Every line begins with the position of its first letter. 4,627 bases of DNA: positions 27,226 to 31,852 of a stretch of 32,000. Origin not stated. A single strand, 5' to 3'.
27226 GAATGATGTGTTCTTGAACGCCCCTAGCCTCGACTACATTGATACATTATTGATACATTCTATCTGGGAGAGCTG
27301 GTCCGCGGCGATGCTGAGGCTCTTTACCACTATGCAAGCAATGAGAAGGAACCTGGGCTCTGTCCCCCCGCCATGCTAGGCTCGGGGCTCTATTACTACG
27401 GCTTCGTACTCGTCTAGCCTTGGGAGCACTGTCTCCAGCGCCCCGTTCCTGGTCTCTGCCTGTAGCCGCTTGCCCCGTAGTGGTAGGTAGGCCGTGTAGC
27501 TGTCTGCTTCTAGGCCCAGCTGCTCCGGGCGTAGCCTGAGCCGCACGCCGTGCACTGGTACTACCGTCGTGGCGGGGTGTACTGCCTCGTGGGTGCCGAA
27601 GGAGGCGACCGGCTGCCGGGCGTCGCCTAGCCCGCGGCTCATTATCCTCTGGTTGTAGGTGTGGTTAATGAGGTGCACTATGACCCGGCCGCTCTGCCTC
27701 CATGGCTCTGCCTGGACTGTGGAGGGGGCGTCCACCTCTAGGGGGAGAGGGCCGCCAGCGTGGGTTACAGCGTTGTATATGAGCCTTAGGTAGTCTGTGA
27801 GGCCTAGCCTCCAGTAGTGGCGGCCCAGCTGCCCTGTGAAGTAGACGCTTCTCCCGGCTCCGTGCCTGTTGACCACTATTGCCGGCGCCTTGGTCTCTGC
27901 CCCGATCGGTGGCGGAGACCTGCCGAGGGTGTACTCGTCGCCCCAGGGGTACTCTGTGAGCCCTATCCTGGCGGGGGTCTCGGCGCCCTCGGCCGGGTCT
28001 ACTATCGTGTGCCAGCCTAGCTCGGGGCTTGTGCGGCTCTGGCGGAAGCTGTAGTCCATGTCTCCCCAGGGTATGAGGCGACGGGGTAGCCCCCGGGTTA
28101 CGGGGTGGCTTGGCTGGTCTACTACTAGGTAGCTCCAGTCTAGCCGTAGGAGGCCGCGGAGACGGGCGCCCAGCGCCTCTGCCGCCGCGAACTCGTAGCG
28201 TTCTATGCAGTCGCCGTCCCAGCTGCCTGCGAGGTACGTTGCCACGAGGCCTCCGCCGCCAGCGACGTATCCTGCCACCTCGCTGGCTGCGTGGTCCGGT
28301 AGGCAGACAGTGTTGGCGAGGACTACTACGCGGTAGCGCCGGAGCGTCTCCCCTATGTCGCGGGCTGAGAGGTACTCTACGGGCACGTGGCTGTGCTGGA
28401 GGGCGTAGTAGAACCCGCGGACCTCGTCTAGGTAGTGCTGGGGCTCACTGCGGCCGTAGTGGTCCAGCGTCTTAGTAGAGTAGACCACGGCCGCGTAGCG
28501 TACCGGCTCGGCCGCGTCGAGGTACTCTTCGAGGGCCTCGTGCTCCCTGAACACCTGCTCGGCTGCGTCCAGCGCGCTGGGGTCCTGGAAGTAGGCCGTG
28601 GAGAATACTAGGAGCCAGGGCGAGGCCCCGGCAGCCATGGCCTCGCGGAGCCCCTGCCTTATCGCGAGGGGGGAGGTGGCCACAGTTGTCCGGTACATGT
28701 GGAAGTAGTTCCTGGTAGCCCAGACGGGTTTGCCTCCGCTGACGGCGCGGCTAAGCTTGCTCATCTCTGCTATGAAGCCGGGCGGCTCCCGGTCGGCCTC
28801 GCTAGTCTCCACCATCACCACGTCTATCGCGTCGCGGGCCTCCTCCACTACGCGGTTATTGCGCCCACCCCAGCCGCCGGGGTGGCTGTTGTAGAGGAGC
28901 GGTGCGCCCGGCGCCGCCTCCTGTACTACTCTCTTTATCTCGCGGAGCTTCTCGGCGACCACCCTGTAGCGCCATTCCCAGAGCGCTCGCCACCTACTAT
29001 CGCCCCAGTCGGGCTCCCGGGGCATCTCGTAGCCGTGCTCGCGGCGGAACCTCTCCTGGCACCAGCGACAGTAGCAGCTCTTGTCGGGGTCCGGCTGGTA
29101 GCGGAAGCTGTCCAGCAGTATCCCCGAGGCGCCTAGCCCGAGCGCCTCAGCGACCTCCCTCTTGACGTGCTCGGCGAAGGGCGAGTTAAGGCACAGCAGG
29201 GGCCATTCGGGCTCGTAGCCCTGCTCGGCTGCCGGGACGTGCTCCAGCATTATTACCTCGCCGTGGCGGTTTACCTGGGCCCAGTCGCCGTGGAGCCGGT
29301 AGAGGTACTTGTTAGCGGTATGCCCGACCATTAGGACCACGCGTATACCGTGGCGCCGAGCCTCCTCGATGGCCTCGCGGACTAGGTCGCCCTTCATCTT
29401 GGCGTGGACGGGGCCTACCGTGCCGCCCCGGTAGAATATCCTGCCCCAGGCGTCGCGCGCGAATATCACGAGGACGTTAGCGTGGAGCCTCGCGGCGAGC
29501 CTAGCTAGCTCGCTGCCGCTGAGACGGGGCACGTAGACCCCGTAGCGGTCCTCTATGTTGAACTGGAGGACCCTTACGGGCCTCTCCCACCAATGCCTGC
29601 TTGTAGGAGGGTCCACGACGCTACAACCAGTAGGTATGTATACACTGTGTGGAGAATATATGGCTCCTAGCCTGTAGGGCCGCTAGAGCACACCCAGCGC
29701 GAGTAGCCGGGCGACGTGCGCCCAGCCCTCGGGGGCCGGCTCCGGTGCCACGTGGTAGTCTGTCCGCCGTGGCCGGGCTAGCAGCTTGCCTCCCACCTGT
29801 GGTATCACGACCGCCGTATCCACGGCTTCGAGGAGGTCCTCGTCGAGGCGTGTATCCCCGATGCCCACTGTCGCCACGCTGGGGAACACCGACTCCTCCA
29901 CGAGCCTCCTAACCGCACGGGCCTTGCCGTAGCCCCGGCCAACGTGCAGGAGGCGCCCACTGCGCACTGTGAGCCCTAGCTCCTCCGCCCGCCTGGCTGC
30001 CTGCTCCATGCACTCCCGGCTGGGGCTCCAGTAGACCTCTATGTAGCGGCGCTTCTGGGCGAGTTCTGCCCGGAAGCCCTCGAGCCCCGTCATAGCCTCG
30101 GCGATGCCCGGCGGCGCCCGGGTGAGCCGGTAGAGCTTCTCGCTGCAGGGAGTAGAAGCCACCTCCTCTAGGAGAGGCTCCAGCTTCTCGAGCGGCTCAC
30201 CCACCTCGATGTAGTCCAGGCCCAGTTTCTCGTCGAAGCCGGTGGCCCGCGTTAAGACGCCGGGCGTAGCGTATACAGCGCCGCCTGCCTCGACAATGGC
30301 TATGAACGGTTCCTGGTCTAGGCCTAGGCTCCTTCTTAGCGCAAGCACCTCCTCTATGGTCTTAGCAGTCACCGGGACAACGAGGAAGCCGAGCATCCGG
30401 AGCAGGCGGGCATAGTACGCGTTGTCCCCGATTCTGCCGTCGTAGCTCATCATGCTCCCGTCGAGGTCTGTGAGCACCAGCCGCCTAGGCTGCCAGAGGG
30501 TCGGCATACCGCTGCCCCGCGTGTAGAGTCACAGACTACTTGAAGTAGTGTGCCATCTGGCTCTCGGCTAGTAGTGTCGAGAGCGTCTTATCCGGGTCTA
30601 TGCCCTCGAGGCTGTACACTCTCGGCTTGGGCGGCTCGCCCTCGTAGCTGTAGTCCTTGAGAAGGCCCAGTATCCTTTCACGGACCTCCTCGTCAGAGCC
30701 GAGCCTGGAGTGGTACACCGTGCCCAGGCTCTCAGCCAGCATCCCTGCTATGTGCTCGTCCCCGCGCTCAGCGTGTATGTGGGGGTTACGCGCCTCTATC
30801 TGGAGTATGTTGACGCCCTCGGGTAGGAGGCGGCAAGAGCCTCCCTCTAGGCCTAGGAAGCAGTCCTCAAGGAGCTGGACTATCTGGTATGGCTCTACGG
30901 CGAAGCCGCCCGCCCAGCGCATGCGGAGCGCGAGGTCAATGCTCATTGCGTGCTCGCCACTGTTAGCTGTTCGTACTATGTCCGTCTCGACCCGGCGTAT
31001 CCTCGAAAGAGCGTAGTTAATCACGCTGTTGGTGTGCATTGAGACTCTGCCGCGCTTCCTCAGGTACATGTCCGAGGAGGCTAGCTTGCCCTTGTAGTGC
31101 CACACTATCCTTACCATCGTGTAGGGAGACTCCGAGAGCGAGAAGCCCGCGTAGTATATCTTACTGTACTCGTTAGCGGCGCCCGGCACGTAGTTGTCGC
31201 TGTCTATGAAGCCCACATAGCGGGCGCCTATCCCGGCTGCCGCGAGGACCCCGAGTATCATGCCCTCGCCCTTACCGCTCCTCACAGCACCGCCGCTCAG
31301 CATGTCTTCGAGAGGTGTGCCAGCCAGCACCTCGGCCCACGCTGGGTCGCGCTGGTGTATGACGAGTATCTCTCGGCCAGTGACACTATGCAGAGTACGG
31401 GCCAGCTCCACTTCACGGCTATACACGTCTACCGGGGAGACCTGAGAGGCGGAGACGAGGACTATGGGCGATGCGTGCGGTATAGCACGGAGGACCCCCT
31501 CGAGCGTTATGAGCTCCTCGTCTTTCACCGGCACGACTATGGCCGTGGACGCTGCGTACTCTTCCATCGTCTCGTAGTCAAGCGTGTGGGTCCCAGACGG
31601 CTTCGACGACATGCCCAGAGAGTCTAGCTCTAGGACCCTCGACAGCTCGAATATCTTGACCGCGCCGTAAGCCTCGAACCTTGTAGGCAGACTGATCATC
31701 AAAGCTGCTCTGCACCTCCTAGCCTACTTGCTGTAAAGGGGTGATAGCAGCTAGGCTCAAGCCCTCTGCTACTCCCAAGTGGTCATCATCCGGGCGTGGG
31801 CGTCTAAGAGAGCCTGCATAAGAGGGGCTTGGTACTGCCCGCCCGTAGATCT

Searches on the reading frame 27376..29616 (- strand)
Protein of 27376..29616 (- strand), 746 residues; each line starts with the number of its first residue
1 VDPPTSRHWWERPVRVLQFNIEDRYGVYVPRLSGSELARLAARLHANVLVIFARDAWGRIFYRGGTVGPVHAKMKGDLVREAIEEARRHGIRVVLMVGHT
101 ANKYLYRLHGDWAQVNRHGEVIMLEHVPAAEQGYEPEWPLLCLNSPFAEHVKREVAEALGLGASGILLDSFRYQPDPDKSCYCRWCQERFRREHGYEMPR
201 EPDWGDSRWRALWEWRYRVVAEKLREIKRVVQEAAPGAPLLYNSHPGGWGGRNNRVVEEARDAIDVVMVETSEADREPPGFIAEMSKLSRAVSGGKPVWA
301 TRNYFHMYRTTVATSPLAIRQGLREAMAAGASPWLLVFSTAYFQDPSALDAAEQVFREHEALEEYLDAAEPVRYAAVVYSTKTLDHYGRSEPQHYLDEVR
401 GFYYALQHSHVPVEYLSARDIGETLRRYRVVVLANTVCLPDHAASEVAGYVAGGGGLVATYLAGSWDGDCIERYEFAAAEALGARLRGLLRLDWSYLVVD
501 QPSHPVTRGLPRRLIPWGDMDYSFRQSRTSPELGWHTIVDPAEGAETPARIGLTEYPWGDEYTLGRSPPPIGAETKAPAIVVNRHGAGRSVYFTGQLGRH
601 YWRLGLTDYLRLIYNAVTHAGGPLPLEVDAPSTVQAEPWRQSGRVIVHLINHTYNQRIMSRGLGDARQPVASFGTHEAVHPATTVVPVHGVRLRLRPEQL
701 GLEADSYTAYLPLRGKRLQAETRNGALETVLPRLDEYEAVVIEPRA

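Call 24: search_protein_families(library=pfam, proteins=[window:27376-29616:-], max_evalue=0.001)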
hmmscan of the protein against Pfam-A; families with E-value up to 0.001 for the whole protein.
window:27376-29616:- (746 aa): 3 families
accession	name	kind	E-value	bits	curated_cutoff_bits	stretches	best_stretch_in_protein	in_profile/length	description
PF14871.12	GHL6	-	7.6e-38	130.1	35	1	35-169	3-131/132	Hypothetical glycosyl hydrolase 6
PF08532.16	Glyco_hydro_42M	-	1.7e-09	37.9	25.8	1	377-467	5-97/207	Beta-galactosidase trimerisation domain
PF06283.17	ThuA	-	2.8e-09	38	33.4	1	422-620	45-209/209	Trehalose utilisation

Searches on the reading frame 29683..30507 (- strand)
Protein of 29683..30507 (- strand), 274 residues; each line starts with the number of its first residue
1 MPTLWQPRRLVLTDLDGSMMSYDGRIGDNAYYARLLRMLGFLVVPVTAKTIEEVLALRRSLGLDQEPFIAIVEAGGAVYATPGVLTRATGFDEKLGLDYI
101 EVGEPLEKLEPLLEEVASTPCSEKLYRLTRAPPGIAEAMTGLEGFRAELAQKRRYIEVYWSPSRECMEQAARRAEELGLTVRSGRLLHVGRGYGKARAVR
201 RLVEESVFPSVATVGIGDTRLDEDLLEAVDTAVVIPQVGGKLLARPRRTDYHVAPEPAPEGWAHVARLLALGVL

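Call 24: search_protein_families(library=pfam, proteins=[window:29683-30507:-], max_evalue=0.001)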
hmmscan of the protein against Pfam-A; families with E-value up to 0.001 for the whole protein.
window:29683-30507:- (274 aa): 2 families
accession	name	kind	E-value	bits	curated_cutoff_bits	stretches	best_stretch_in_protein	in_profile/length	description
PF05116.19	S6PP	-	2.5e-05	24.4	20.3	0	8-92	2-85/247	Sucrose-6F-phosphate phosphohydrolase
PF08282.18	Hydrolase_3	-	0.00034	20.8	20.9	0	11-234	1-227/255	haloacid dehalogenase-like hydrolase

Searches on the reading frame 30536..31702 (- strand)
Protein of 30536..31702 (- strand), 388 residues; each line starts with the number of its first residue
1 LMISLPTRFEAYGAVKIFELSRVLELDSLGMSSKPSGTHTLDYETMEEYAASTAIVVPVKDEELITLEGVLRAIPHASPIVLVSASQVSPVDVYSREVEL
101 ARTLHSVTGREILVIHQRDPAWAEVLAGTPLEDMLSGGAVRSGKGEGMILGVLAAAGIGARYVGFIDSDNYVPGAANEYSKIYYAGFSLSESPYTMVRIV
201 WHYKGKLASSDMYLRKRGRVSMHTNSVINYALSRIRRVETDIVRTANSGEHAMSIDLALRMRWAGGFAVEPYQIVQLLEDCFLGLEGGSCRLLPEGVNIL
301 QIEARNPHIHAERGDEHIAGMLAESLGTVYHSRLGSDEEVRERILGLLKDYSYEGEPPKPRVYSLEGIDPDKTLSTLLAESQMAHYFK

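Call 24: search_protein_families(library=pfam, proteins=[window:30536-31702:-], max_evalue=0.001)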
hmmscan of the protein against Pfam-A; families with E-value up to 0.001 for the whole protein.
window:30536-31702:- (388 aa): 1 family
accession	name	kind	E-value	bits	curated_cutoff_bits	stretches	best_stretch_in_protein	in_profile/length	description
PF09488.16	Osmo_MPGsynth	-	5e-129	430.9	27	1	6-371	2-375/381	Mannosyl-3-phosphoglycerate synthase (osmo_MPGsynth)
